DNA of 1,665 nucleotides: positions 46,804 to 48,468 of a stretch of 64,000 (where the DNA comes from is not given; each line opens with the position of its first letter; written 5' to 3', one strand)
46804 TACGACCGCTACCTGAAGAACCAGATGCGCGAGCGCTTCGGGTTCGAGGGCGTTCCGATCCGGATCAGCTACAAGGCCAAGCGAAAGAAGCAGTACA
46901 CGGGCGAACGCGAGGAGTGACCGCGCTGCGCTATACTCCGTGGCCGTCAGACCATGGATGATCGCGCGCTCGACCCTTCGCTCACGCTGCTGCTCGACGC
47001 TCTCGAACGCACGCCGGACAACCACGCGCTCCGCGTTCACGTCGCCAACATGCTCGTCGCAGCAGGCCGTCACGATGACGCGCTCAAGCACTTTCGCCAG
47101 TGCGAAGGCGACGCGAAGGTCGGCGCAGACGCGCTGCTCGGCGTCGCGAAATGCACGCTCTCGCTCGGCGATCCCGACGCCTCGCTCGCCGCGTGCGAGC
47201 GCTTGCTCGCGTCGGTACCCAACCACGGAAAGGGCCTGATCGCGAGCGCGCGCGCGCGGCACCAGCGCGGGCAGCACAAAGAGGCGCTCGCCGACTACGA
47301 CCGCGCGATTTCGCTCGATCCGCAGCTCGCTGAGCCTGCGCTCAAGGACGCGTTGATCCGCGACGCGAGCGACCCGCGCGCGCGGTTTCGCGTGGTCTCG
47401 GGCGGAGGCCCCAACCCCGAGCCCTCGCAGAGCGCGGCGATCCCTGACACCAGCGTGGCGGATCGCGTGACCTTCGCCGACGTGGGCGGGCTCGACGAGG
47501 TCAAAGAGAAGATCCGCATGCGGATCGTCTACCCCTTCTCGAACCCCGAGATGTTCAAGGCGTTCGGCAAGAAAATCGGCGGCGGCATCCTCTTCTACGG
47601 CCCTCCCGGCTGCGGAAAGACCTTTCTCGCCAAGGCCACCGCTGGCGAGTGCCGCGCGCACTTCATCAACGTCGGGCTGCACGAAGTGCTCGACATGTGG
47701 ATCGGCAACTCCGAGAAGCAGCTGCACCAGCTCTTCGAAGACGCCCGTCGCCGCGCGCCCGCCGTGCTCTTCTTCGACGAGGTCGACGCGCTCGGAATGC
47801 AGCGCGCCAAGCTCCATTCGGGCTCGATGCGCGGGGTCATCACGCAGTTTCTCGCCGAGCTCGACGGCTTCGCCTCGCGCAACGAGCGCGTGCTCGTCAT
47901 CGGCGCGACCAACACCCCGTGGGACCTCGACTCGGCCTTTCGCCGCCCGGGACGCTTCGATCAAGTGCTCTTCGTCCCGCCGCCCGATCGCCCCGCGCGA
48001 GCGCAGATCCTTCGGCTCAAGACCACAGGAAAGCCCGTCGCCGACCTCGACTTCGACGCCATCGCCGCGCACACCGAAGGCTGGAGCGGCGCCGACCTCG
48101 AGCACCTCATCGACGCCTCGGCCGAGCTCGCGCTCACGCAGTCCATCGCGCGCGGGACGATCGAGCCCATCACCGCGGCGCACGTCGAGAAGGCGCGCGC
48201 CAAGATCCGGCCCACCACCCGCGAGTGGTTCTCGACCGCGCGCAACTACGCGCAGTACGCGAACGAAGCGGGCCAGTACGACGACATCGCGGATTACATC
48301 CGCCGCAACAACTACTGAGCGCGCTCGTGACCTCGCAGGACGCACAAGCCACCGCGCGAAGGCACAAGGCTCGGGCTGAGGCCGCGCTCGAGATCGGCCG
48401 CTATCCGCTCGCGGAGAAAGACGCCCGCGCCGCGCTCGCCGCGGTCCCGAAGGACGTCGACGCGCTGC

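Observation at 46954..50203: TPR-AAA+ ATPase followed by two translationally coupled TPR proteins, directly downstream of era-der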

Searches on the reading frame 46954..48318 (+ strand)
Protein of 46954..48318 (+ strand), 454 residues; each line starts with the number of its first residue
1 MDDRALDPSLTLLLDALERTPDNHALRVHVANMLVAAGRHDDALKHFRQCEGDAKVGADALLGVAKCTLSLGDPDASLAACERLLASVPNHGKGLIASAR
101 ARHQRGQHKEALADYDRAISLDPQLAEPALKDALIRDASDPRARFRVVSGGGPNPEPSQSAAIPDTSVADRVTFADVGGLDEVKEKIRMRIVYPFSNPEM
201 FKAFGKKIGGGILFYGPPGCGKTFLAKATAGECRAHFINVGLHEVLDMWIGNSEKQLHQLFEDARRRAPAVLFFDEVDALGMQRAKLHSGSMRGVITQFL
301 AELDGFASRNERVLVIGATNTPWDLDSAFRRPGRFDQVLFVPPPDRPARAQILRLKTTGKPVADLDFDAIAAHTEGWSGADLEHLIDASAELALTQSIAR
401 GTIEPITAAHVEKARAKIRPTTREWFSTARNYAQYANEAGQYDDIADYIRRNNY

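Call 7: search_protein_families(library=pfam, proteins=[window:46954-48318:+], max_evalue=0.01)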
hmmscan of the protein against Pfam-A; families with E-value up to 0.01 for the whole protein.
window:46954-48318:+ (454 aa): 25 families
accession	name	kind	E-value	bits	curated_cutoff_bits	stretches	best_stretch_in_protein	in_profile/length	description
PF00004.35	AAA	-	1.1e-40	139.6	21.2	1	212-342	1-130/131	ATPase family associated with various cellular activities (AAA)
PF07719.23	TPR_2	-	8.7e-10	38.4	27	1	95-124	4-33/34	Tetratricopeptide repeat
PF00515.34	TPR_1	-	2.2e-09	37.1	27.8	1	102-124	11-33/34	Tetratricopeptide repeat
PF17862.7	AAA_lid_3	-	3.4e-09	36.5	27.2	1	364-402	1-39/45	AAA+ lid domain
PF13414.12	TPR_11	-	7.1e-08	32.5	26.8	1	100-127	2-29/42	TPR repeat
PF14559.12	TPR_19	-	3e-07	31.1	25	1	34-91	1-60/68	Tetratricopeptide repeat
PF13432.12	TPR_16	-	3.3e-07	31.1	32.7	1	70-124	9-63/65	Tetratricopeptide repeat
PF13428.12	TPR_14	-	1e-06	29.3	23.5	0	95-127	4-36/44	Tetratricopeptide repeat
PF13424.12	TPR_12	-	1.4e-06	28.8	30.1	1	59-121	4-74/77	Tetratricopeptide repeat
PF14561.12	TPR_20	-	2.3e-06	28.3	25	1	6-47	4-45/90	Tetratricopeptide repeat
PF13181.12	TPR_8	-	4.7e-05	23.7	25.7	0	99-124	8-33/34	Tetratricopeptide repeat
PF13431.12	TPR_17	-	6.1e-05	23.4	24.4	0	12-44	1-33/34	Tetratricopeptide repeat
PF13174.12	TPR_6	-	0.00012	22.9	26.3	0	59-91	1-33/33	Tetratricopeptide repeat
PF13429.12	TPR_15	-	0.00013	21.9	26.2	0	95-124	149-178/280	Tetratricopeptide repeat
PF13371.12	TPR_9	-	0.00032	21.1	35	1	72-125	9-62/73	Tetratricopeptide repeat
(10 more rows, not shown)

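Call 8: search_protein_families(library=ncbifam, proteins=[window:46954-48318:+], max_evalue=0.01)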
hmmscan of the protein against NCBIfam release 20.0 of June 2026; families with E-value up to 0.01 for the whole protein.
window:46954-48318:+ (454 aa): 28 families (the best 25 are shown)
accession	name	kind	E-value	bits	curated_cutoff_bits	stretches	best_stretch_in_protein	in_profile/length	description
TIGR01243.1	CDC48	subfamily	1.4e-63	215.4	802.65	1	171-412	449-691/733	CDC48 family AAA ATPase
NF003069.1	PRK03992.1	subfamily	1.4e-62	212.1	500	1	170-418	126-372/379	proteasome-activating nucleotidase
TIGR01241.2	FtsH_fam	equivalog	8.1e-61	206.5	600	1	166-418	153-402/598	ATP-dependent zinc metalloprotease FtsH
TIGR01242.2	TIGR01242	subfamily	2.7e-59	201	500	1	171-398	110-340/362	proteasome-activating nucleotidase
NF041006.2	cell_div_CdvC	equivalog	4.6e-53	180.5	650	1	100-391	19-320/370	cell division protein CdvC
NF047747.1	PrtsmActNtasePan2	equivalog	1.9e-52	178.9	700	1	170-417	146-391/397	proteasome-activating nucleotidase Pan2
NF008004.0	PRK10733.1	equivalog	8.2e-50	169.4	1008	1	170-419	147-393/644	ATP-dependent zinc metalloprotease FtsH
NF047748.1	PrtsmActNtasePan1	equivalog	8.2e-49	166.7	750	1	170-418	143-389/405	proteasome-activating nucleotidase Pan1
TIGR03689.1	pup_AAA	equivalog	2.7e-40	138.5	504.75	1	171-388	178-405/512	proteasome ATPase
NF042959.1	IteA_antiphage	equivalog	3.2e-28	98.9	510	1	195-391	111-302/367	anti-phage ATPase IteA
TIGR02917.1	PEP_TPR_lipo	equivalog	3.4e-09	35.1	312.2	2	45-135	146-236/899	XrtA/PEP-CTERM system TPR-repeat protein PrsT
NF009881.0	PRK13341.1-2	equivalog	7.8e-07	27.3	651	1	212-278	55-119/736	AAA family ATPase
NF009883.0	PRK13341.1-4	equivalog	3.9e-05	21.7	668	1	210-278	56-122/729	AAA family ATPase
NF003229.0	PRK04195.1-5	equivalog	6.1e-05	21.9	280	1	176-280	18-115/413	replication factor C large subunit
NF052415.1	T3SS_chap_SctY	equivalog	9.4e-05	22.9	70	1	66-120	48-105/106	type III secretion apparatus assembly chaperone SctY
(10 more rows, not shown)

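Call 9: find_homologous_proteins(query=window:46954-48318:+, max_evalue=0.00001)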
Query window:46954-48318:+ (454 aa): 8000 proteins with E <= 0.00001 among 8000 candidates; the best 120 are listed.
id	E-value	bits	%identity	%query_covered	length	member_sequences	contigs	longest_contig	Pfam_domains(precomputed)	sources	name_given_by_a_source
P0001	6.3e-298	1006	98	100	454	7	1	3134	PF14559.13,PF13414.13,PF00515.35,PF13424.13,PF13432.13,PF00004.36,PF13428.13,PF17862.8,PF13181.13,PF07719.24,PF13174.13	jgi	jgi:AAA+ superfamily predicted ATPase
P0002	4.2e-282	954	93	100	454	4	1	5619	PF13431.13,PF13414.13,PF00004.36,PF13428.13,PF17862.8,PF14559.13,PF13371.13,PF00515.35,PF13424.13,PF13432.13,PF13181.13,PF14561.13,PF07719.24,PF13174.13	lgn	-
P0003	1.2e-267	906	89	100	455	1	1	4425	PF00515.35,PF13424.13,PF13432.13,PF00004.36,PF17862.8,PF13181.13,PF07719.24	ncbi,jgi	jgi:transitional endoplasmic reticulum ATPase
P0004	2.0e-265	899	87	100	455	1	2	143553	PF13431.13,PF00515.35,PF13432.13,PF00004.36,PF17862.8,PF13181.13,PF07719.24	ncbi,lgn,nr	ncbi:MAG: AAA family ATPase [Myxococcales bacterium]|nr:AAA family ATPase [Myxococcales bacterium]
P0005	2.1e-264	896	87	100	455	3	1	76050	PF00004.36,PF17862.8,PF07719.24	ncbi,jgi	jgi:transitional endoplasmic reticulum ATPase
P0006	1.6e-259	879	85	99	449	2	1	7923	PF13431.13,PF00515.35,PF00004.36,PF17862.8,PF07719.24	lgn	-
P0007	2.2e-254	862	83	100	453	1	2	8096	PF13414.13,PF13432.13,PF00004.36,PF13428.13,PF17862.8,PF13181.13,PF07719.24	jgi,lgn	jgi:transitional endoplasmic reticulum ATPase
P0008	6.7e-252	854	83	100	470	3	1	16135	PF13432.13,PF00004.36,PF17862.8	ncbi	-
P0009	1.6e-239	814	78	100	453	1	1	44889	PF14559.13,PF13431.13,PF00515.35,PF13432.13,PF00004.36,PF17862.8,PF07719.24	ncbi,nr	ncbi:MAG: AAA family ATPase [Deltaproteobacteria bacterium]|nr:AAA family ATPase [Deltaproteobacteri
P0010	1.2e-237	807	77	100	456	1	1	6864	PF14559.13,PF13432.13,PF00004.36,PF17862.8,PF07719.24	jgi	jgi:SpoVK/Ycf46/Vps4 family AAA+-type ATPase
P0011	1.3e-234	797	77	100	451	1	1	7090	PF14559.13,PF13432.13,PF00004.36,PF13428.13,PF17862.8,PF07719.24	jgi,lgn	jgi:SpoVK/Ycf46/Vps4 family AAA+-type ATPase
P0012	4.3e-234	796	79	100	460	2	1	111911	PF00515.35,PF00004.36,PF17862.8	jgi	jgi:ATP-dependent 26S proteasome regulatory subunit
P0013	1.4e-232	791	78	100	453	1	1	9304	PF00004.36,PF17862.8,PF07719.24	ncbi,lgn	-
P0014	1.3e-231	787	75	100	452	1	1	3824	PF13432.13,PF00004.36,PF17862.8,PF07719.24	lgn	-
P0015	2.3e-230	783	77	100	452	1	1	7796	PF00004.36,PF17862.8,PF07719.24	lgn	-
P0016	1.1e-218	745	72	100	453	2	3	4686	PF14559.13,PF13432.13,PF00004.36,PF13428.13,PF17862.8,PF07719.24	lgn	-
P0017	2.9e-213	727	70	100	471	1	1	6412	PF00004.36,PF17862.8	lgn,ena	-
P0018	7.6e-212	722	69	100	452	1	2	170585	PF14559.13,PF13432.13,PF00004.36,PF13428.13,PF17862.8,PF07719.24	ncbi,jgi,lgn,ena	-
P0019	8.6e-212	722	70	99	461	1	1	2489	PF00004.36,PF17862.8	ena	-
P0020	1.0e-209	715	70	100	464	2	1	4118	PF00004.36,PF17862.8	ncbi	ncbi:MAG: AAA family ATPase [Deltaproteobacteria bacterium]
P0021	5.3e-208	710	70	99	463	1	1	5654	PF00004.36,PF17862.8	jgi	jgi:SpoVK/Ycf46/Vps4 family AAA+-type ATPase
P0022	6.1e-207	706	68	100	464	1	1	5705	PF00004.36,PF17862.8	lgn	-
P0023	2.0e-206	704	74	92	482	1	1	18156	PF00004.36,PF17862.8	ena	-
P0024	4.8e-194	664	67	100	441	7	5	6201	PF13432.13,PF00004.36,PF17862.8,PF07719.24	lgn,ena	-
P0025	1.4e-188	646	66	99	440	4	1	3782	PF00004.36,PF17862.8,PF07719.24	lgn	-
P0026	1.1e-186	639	64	100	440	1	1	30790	PF14559.13,PF00004.36,PF17862.8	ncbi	-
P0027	5.3e-184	631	64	100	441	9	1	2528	PF00004.36,PF17862.8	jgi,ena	-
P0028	1.6e-183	629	64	100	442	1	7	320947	PF00004.36,PF17862.8,PF13174.13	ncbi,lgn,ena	-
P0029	3.3e-183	628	63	100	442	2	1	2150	PF00004.36,PF17862.8,PF07719.24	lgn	-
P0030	1.8e-182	625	64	100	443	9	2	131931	PF00004.36,PF17862.8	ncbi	-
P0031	9.1e-181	620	64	100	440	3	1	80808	PF14559.13,PF00515.35,PF00004.36,PF17862.8,PF07719.24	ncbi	ncbi:MAG: ATP-binding protein [Polyangiales bacterium]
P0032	1.0e-178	613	62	100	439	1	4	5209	PF00004.36,PF13429.13,PF17862.8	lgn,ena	-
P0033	1.3e-178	613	62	100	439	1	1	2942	PF00004.36,PF13429.13,PF17862.8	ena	-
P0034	1.5e-178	613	63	100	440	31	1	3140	PF14559.13,PF13432.13,PF00004.36,PF13429.13,PF17862.8,PF07719.24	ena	-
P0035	8.4e-178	610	62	100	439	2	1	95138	PF00004.36,PF17862.8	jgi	-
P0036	1.4e-177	609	62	100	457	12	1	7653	PF00004.36,PF17862.8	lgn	-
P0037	1.9e-177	609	63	100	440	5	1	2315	PF14559.13,PF13432.13,PF00004.36,PF17862.8,PF07719.24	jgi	jgi:transitional endoplasmic reticulum ATPase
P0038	2.2e-177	609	63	100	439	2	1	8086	PF14559.13,PF00004.36,PF13429.13,PF17862.8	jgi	jgi:SpoVK/Ycf46/Vps4 family AAA+-type ATPase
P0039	2.2e-177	609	63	100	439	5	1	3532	PF14559.13,PF13431.13,PF13432.13,PF00004.36,PF13428.13,PF17862.8,PF07719.24,PF13174.13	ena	-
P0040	3.1e-177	608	63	100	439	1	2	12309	PF00004.36,PF17862.8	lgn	-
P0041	1.1e-176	606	61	100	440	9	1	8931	PF14559.13,PF13432.13,PF00004.36,PF13428.13,PF13429.13,PF17862.8,PF07719.24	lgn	-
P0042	2.8e-176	605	62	100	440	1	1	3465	PF00004.36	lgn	-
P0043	8.7e-176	603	60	99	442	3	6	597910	PF14559.13,PF00515.35,PF13432.13,PF00004.36,PF13428.13,PF17862.8,PF13181.13,PF07719.24,PF13174.13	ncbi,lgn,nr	ncbi:MAG: AAA family ATPase [Myxococcales bacterium]|nr:AAA family ATPase [Myxococcales bacterium]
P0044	3.9e-175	601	60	100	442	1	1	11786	PF13432.13,PF00004.36,PF17862.8,PF07719.24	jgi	jgi:SpoVK/Ycf46/Vps4 family AAA+-type ATPase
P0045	9.9e-175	600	62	100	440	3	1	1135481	PF14559.13,PF00515.35,PF13432.13,PF00004.36,PF13428.13,PF17862.8,PF07719.24,PF13174.13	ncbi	-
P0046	3.2e-174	598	62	100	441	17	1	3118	PF00004.36,PF17862.8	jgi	jgi:SpoVK/Ycf46/Vps4 family AAA+-type ATPase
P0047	3.9e-174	598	61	99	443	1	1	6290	PF14559.13,PF13432.13,PF00004.36,PF13428.13,PF17862.8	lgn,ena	-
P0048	6.0e-174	597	61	99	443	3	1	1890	PF14559.13,PF13432.13,PF00004.36,PF13428.13,PF17862.8,PF07719.24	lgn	-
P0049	2.4e-173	595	60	100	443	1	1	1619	PF00515.35,PF13432.13,PF00004.36,PF13428.13,PF13429.13,PF17862.8,PF07719.24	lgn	-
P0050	1.6e-172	593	61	100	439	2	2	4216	PF14559.13,PF13431.13,PF13432.13,PF00004.36,PF13428.13,PF17862.8,PF07719.24,PF13174.13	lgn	-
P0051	4.1e-169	581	59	100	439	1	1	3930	PF14559.13,PF00004.36,PF17862.8,PF07719.24,PF13174.13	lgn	-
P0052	1.9e-165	569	59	99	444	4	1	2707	PF14559.13,PF00515.35,PF00004.36,PF17862.8,PF07719.24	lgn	-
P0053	3.5e-149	516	70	75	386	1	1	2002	PF14559.13,PF00004.36,PF17862.8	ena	-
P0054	3.9e-142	493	76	62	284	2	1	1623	PF00004.36,PF17862.8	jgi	jgi:SpoVK/Ycf46/Vps4 family AAA+-type ATPase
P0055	6.0e-141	489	51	98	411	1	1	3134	PF14559.13,PF13424.13,PF13432.13,PF00004.36,PF17862.8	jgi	jgi:SpoVK/Ycf46/Vps4 family AAA+-type ATPase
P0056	3.8e-138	479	49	98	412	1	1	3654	PF03704.24,PF13432.13,PF00004.36,PF17862.8,PF14561.13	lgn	-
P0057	2.6e-137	477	50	98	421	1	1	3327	PF14559.13,PF13432.13,PF00004.36,PF17862.8,PF14561.13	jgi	jgi:SpoVK/Ycf46/Vps4 family AAA+-type ATPase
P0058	2.6e-137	477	57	83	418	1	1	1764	PF14559.13,PF13424.13,PF00004.36,PF13428.13,PF17862.8,PF07719.24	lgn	-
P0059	4.7e-137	476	55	84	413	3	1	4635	PF14559.13,PF00004.36,PF17862.8,PF14561.13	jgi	jgi:SpoVK/Ycf46/Vps4 family AAA+-type ATPase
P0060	8.4e-137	475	50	97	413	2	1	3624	PF14559.13,PF13432.13,PF00004.36,PF17862.8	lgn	-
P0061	2.4e-136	474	49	98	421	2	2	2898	PF14559.13,PF13432.13,PF00004.36,PF17862.8,PF14561.13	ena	-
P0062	2.5e-136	473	50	98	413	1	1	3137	PF14559.13,PF03704.24,PF00004.36,PF17862.8,PF14561.13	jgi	jgi:SpoVK/Ycf46/Vps4 family AAA+-type ATPase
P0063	1.4e-135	471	51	98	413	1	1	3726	PF14559.13,PF00004.36,PF17862.8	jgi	jgi:SpoVK/Ycf46/Vps4 family AAA+-type ATPase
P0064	2.6e-135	470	55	80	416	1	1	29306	PF00004.36,PF17862.8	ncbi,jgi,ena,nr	ncbi:MAG TPA: ATP-binding protein [Polyangia bacterium]|nr:ATP-binding protein [Polyangia bacterium]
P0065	3.5e-135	470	54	83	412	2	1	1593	PF13432.13,PF00004.36,PF17862.8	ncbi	-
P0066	6.2e-135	469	53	86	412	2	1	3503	PF14559.13,PF13432.13,PF00004.36,PF13428.13,PF17862.8,PF14561.13,PF07719.24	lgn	-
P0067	1.2e-134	468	49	98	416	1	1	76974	PF00004.36,PF17862.8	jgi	jgi:AAA+ superfamily predicted ATPase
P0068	5.1e-134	466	52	97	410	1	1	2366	PF14559.13,PF00004.36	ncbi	-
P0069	5.7e-134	466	49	98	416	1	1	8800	PF14559.13,PF13424.13,PF13432.13,PF00004.36,PF13428.13,PF17862.8,PF14561.13,PF07719.24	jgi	jgi:transitional endoplasmic reticulum ATPase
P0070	7.5e-134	465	49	98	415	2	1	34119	PF14559.13,PF03704.24,PF13432.13,PF00004.36,PF17862.8,PF07719.24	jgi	jgi:SpoVK/Ycf46/Vps4 family AAA+-type ATPase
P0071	1.2e-133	465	54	83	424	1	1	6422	PF14559.13,PF13414.13,PF13424.13,PF13432.13,PF00004.36,PF14561.13,PF07719.24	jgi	jgi:AAA+ superfamily predicted ATPase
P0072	1.4e-133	464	54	83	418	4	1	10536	PF14559.13,PF13432.13,PF00004.36,PF17862.8,PF14561.13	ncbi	-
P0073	1.6e-133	464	54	83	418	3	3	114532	PF14559.13,PF13432.13,PF00004.36,PF17862.8,PF14561.13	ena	-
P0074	2.1e-133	464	54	81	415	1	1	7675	PF14559.13,PF13432.13,PF00004.36,PF17862.8,PF14561.13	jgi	jgi:SpoVK/Ycf46/Vps4 family AAA+-type ATPase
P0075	2.2e-133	464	53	83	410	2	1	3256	PF14559.13,PF13432.13,PF00004.36,PF17862.8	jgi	jgi:SpoVK/Ycf46/Vps4 family AAA+-type ATPase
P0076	4.0e-133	463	48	98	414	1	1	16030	PF14559.13,PF13424.13,PF13432.13,PF00004.36,PF17862.8,PF14561.13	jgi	jgi:SpoVK/Ycf46/Vps4 family AAA+-type ATPase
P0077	4.2e-133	463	54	84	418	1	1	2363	PF14559.13,PF13432.13,PF00004.36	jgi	jgi:SpoVK/Ycf46/Vps4 family AAA+-type ATPase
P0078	8.5e-133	462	53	86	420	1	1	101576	PF14559.13,PF13432.13,PF00004.36,PF13428.13,PF17862.8,PF14561.13,PF07719.24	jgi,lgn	-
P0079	4.3e-132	459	49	97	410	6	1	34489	PF14559.13,PF13424.13,PF13432.13,PF00004.36,PF17862.8,PF14561.13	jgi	jgi:SpoVK/Ycf46/Vps4 family AAA+-type ATPase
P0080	5.1e-132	459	49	98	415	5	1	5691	PF14559.13,PF13432.13,PF00004.36,PF13428.13,PF17862.8,PF14561.13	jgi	jgi:SpoVK/Ycf46/Vps4 family AAA+-type ATPase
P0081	5.4e-132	459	56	80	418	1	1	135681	PF00004.36,PF17862.8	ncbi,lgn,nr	ncbi:MAG: AAA family ATPase [Myxococcales bacterium]|nr:AAA family ATPase [Myxococcales bacterium]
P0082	6.3e-132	459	50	98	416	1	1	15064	PF14559.13,PF13432.13,PF00004.36,PF13428.13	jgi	jgi:transitional endoplasmic reticulum ATPase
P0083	6.5e-132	459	53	83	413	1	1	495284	PF00004.36,PF17862.8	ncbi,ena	-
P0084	1.9e-131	457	53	84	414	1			PF14559.13,PF00004.36,PF17862.8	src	-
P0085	2.2e-131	457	49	98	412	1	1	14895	PF14559.13,PF13432.13,PF00004.36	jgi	jgi:transitional endoplasmic reticulum ATPase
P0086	2.4e-131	457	54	84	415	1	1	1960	PF14559.13,PF13432.13,PF00004.36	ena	-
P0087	2.4e-131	457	54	84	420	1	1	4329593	PF00004.36,PF17862.8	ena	-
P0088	3.2e-131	457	50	98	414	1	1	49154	PF14559.13,PF13432.13,PF00004.36,PF17862.8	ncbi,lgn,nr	ncbi:MAG: ATP-binding protein [Myxococcales bacterium]|nr:ATP-binding protein [Myxococcales bacteriu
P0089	3.6e-131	456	53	83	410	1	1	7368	PF14559.13,PF00004.36,PF17862.8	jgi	jgi:SpoVK/Ycf46/Vps4 family AAA+-type ATPase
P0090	4.9e-131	456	50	98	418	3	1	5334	PF13431.13,PF13414.13,PF13176.13,PF00004.36,PF13428.13,PF17862.8,PF14559.13,PF00515.35,PF13424.13,PF13432.13,PF14561.13,PF07719.24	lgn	-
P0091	9.7e-131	455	54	84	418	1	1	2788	PF14559.13,PF13432.13,PF00004.36,PF17862.8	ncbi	-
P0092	1.7e-130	454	49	98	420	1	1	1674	PF14559.13,PF00004.36,PF17862.8,PF14561.13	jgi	jgi:SpoVK/Ycf46/Vps4 family AAA+-type ATPase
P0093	1.8e-130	454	53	84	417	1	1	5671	PF14559.13,PF13432.13,PF00004.36,PF17862.8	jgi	jgi:transitional endoplasmic reticulum ATPase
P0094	1.9e-130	454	50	98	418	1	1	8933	PF14559.13,PF13432.13,PF00004.36,PF17862.8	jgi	jgi:transitional endoplasmic reticulum ATPase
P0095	2.0e-130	454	56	77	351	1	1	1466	PF00004.36,PF17862.8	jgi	jgi:SpoVK/Ycf46/Vps4 family AAA+-type ATPase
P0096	2.0e-130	454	54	84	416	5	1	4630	PF14559.13,PF13432.13,PF00004.36,PF13428.13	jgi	-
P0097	2.8e-130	453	55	78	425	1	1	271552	PF00004.36,PF17862.8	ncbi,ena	-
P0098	2.9e-130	453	49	98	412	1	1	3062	PF00004.36,PF17862.8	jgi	jgi:transitional endoplasmic reticulum ATPase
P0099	2.9e-130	453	54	83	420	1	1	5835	PF14559.13,PF13432.13,PF00004.36,PF17862.8,PF14561.13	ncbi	-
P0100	3.1e-130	453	48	97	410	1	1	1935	PF14559.13,PF00004.36,PF17862.8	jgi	jgi:transitional endoplasmic reticulum ATPase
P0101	3.8e-130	453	50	98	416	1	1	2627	PF14559.13,PF13432.13,PF00004.36,PF17862.8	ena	-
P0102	3.8e-130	453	53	84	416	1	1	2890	PF14559.13,PF00004.36,PF13401.13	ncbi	ncbi:MAG TPA: AAA family ATPase [Polyangia bacterium]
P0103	4.0e-130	453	53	84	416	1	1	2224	PF14559.13,PF13432.13,PF00004.36,PF13428.13,PF17862.8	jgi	jgi:SpoVK/Ycf46/Vps4 family AAA+-type ATPase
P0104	4.4e-130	453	57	77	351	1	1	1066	PF00004.36,PF17862.8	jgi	jgi:SpoVK/Ycf46/Vps4 family AAA+-type ATPase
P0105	4.9e-130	453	48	98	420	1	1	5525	PF00004.36,PF17862.8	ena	-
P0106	5.4e-130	453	53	84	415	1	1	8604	PF13432.13,PF00004.36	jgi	jgi:AAA+ superfamily predicted ATPase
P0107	6.4e-130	452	54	84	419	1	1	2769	PF14559.13,PF00004.36,PF17862.8,PF14561.13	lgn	-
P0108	7.0e-130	452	53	84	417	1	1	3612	PF14559.13,PF13432.13,PF00004.36,PF17862.8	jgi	-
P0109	8.4e-130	452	53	84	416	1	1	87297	PF14559.13,PF00004.36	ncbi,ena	-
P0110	1.0e-129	452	49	98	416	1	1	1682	PF14559.13,PF00004.36,PF17862.8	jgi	-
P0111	1.5e-129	451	53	84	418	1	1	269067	PF14559.13,PF13432.13,PF00004.36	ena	-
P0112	2.0e-129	451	53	83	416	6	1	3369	PF00004.36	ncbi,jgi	ncbi:MAG TPA: ATP-binding protein [Polyangia bacterium]|jgi:SpoVK/Ycf46/Vps4 family AAA+-type ATPase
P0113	2.2e-129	451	49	97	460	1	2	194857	PF13414.13,PF00004.36,PF13428.13,PF17862.8,PF14559.13,PF24575.2,PF00515.35,PF12895.14,PF13432.13,PF13181.13,PF07719.24,PF13174.13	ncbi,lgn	-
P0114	2.5e-129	450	53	84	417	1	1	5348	PF14559.13,PF13432.13,PF00004.36,PF17862.8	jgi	-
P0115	3.5e-129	450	49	98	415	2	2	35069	PF00004.36,PF17862.8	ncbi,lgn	-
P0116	3.6e-129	450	49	98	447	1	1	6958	PF23914.2,PF13414.13,PF00004.36,PF13428.13,PF17862.8,PF07721.21,PF14559.13,PF24575.2,PF13424.13,PF13432.13,PF13429.13,PF13181.13,PF14561.13,PF07719.24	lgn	-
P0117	4.0e-129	450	53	84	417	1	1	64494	PF14559.13,PF00004.36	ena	-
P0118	8.6e-129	449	49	98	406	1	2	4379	PF00004.36,PF17862.8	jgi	-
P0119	1.1e-128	448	50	98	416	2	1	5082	PF14559.13,PF13432.13,PF00004.36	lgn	-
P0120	1.6e-128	448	48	98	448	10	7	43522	PF23914.2,PF13414.13,PF00004.36,PF13428.13,PF17862.8,PF07721.21,PF14559.13,PF24575.2,PF13424.13,PF13432.13,PF13181.13,PF07719.24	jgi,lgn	-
